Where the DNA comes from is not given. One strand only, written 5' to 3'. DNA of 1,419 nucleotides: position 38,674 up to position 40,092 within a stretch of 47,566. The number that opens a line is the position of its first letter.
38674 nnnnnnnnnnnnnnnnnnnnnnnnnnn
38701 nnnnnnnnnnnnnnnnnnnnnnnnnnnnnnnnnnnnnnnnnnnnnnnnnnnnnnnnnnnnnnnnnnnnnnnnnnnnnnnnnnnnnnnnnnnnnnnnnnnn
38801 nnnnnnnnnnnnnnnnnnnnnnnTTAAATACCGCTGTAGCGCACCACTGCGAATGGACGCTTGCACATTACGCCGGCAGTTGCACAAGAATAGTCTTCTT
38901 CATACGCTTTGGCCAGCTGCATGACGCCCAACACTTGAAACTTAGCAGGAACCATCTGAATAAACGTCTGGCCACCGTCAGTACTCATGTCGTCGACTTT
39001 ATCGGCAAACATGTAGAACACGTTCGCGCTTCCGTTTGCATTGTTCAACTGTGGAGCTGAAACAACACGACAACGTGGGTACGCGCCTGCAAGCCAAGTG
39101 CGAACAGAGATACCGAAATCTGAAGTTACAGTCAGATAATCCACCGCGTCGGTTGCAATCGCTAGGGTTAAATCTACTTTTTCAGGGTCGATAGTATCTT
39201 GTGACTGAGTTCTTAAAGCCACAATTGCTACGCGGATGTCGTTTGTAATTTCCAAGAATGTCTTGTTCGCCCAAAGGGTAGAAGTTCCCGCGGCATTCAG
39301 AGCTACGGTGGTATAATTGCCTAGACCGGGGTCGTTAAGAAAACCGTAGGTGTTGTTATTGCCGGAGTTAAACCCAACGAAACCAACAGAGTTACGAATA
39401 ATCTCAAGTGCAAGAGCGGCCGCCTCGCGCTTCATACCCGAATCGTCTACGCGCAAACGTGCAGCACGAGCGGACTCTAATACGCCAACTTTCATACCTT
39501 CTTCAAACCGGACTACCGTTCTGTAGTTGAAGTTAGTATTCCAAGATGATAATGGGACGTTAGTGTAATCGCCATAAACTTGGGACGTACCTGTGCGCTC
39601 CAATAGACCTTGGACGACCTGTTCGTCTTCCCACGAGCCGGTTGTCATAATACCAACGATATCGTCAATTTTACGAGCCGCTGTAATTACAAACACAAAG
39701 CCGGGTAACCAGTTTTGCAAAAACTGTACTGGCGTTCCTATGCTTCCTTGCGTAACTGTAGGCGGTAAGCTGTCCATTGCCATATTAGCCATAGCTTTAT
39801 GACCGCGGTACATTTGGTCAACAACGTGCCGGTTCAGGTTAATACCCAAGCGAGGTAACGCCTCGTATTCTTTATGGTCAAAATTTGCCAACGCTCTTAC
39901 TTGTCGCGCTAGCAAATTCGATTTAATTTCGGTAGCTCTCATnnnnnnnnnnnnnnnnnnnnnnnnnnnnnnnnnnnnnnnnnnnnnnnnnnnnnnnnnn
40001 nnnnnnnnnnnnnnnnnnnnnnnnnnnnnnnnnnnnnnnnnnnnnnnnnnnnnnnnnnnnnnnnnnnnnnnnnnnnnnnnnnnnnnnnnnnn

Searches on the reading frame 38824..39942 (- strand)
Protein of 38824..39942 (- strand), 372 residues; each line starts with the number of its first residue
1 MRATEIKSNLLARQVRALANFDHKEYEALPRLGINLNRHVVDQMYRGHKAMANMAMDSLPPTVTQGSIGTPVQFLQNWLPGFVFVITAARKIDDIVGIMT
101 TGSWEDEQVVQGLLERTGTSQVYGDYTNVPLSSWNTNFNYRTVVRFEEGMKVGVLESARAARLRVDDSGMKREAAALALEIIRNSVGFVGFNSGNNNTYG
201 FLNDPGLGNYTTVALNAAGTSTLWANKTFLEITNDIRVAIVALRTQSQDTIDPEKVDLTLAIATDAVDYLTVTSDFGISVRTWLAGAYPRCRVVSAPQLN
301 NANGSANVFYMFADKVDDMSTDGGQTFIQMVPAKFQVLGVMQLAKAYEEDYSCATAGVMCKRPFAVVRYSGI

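Call 19: search_protein_families(library=phrogs, proteins=[window:38824-39942:-], max_evalue=0.001)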
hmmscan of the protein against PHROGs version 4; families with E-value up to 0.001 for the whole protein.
window:38824-39942:- (372 aa): 1 family
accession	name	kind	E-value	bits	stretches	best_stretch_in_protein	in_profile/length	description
phrog_264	-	head and packaging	4.4e-68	230.6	1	43-372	10-321/321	major head protein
